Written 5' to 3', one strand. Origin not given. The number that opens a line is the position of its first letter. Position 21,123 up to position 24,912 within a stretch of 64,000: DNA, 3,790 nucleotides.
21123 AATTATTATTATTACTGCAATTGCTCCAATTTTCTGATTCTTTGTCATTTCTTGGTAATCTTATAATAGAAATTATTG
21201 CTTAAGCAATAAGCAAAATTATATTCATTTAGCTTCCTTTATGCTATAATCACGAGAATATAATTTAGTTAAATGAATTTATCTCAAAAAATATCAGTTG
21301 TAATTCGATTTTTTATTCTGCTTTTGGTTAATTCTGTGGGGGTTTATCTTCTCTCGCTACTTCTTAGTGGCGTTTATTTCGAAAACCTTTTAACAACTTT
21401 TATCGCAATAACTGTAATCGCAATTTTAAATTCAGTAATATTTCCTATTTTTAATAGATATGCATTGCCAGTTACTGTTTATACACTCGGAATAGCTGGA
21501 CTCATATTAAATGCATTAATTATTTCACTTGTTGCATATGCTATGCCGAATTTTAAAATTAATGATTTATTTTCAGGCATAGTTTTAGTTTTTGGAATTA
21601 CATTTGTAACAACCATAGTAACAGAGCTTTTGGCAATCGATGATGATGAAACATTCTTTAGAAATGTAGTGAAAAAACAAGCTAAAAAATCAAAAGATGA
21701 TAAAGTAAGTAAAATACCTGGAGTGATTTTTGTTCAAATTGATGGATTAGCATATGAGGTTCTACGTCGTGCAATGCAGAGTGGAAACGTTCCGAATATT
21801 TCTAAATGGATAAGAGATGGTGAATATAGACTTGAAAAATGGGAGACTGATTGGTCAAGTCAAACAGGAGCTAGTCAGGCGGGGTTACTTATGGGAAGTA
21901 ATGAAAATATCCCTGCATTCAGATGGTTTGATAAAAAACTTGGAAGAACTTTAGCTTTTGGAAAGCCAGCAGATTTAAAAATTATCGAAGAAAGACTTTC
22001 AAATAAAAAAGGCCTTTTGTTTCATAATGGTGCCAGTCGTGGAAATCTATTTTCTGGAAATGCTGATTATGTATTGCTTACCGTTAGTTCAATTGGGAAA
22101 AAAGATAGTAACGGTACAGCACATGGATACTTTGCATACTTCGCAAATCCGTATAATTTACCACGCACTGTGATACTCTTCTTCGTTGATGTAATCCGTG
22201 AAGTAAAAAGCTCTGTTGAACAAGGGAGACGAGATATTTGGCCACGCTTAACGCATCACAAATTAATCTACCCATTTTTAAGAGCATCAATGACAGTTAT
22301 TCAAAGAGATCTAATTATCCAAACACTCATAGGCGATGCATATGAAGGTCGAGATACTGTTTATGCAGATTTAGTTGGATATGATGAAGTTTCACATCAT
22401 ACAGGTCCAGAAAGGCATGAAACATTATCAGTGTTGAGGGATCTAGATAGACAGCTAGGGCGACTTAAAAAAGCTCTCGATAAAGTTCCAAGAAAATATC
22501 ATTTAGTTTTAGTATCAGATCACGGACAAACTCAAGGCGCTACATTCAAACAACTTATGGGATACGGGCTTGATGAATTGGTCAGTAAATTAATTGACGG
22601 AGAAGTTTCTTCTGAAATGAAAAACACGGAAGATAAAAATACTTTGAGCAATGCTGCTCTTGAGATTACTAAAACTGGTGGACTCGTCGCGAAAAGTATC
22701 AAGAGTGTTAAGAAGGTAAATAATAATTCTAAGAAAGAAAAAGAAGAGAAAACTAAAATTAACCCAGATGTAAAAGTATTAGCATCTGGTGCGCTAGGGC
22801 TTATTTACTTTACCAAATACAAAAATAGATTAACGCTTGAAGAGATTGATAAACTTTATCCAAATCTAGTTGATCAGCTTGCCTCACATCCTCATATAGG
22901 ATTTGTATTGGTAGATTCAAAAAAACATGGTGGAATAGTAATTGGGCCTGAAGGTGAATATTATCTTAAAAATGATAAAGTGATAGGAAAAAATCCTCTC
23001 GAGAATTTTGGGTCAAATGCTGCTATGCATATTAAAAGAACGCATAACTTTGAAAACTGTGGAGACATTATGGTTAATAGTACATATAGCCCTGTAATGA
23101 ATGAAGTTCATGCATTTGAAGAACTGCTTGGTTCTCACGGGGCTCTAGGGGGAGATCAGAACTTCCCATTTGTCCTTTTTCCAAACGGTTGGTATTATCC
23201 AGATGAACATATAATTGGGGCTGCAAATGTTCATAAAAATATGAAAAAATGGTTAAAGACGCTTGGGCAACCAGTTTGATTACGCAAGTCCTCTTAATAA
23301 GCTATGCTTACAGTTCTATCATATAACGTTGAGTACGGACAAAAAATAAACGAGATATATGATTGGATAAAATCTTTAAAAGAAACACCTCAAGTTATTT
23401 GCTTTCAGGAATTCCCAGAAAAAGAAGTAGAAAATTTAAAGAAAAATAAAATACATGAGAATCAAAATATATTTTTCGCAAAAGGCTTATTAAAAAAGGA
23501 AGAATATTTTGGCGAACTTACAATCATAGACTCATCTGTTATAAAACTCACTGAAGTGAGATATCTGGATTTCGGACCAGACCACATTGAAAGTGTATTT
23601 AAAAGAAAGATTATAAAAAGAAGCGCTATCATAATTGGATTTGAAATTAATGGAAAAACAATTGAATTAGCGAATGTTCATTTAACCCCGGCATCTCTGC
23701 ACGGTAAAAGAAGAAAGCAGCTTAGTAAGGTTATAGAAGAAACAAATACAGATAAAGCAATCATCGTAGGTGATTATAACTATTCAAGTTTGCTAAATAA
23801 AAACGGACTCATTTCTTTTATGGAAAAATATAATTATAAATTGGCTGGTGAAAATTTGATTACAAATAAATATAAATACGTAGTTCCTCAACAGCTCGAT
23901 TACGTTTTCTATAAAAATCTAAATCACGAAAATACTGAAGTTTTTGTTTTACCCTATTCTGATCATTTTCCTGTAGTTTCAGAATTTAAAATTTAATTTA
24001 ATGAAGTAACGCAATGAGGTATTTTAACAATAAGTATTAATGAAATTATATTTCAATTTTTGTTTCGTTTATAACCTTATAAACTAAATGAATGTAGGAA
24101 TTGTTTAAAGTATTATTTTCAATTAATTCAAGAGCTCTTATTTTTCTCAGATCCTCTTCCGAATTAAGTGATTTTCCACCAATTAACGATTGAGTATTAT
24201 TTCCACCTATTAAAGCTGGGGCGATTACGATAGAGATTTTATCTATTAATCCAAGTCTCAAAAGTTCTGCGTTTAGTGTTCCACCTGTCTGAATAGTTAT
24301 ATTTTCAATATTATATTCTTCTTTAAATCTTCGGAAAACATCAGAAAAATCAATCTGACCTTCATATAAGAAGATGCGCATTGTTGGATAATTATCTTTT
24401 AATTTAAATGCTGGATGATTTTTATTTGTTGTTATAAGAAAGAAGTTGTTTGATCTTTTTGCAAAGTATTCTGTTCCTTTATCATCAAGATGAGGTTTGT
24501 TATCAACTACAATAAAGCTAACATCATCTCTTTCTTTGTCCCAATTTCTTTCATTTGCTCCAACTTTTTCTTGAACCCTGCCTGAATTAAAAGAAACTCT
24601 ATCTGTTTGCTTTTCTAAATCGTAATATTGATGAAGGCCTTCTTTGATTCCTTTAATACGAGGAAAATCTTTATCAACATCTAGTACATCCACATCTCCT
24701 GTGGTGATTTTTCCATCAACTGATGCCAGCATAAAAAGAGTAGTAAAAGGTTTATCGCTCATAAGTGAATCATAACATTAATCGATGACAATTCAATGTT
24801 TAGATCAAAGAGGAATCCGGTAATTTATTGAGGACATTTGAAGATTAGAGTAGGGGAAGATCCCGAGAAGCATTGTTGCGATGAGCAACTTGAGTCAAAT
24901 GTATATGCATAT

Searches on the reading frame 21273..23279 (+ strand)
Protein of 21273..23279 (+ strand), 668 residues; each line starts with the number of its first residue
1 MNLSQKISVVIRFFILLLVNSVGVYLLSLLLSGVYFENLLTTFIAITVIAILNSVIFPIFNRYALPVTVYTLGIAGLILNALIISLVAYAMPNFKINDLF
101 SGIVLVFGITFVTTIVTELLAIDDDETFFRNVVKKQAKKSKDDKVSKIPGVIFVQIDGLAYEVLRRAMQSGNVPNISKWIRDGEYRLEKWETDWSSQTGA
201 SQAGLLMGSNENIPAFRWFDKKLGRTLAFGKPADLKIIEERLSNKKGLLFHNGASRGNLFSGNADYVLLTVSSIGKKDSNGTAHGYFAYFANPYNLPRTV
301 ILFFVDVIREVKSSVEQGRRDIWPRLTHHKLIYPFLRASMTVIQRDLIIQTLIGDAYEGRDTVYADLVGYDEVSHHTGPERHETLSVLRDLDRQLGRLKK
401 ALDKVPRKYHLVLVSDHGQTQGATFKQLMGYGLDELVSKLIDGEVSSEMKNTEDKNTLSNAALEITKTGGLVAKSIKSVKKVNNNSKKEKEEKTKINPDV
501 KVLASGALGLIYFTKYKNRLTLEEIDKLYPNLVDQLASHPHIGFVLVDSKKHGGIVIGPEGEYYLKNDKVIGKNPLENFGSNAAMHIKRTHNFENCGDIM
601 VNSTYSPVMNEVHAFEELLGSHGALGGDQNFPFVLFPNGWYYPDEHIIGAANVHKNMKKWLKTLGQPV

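Call 34: search_protein_families(library=pfam, proteins=[window:21273-23279:+], max_evalue=0.0001)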
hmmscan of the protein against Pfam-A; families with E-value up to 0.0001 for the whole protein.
window:21273-23279:+ (668 aa): 2 families
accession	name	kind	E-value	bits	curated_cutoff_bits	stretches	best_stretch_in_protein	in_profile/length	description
PF04020.18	Phage_holin_4_2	-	2e-14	54.5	28.8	1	12-115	2-105/105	Mycobacterial 4 TMS phage holin, superfamily IV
PF01663.27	Phosphodiest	-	4e-13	50.1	23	1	151-479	1-268/342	Type I phosphodiesterase / nucleotide pyrophosphatase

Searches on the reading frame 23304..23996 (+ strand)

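Call 34: search_protein_families(library=pfam, proteins=[window:23304-23996:+], max_evalue=0.0001)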
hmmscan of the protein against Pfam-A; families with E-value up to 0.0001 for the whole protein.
window:23304-23996:+ (230 aa): 2 families
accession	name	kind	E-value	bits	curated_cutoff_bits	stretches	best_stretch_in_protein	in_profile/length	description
PF22669.2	Exo_endo_phos2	-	4.5e-07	30.1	27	0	5-177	1-196/288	Endonuclease/Exonuclease/phosphatase family 2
PF03372.29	Exo_endo_phos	-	4.4e-06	27.1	24.5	1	5-221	1-225/225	Endonuclease/Exonuclease/phosphatase family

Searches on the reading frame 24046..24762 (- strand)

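Call 35: search_protein_families(library=pfam, proteins=[window:24046-24762:-], max_evalue=0.0001)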
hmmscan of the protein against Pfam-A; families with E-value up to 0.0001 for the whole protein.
window:24046-24762:- (238 aa): 1 family
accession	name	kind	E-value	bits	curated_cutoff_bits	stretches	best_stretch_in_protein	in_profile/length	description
PF01872.23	RibD_C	-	2.1e-18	67.3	24.1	1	5-206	1-181/197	RibD C-terminal domain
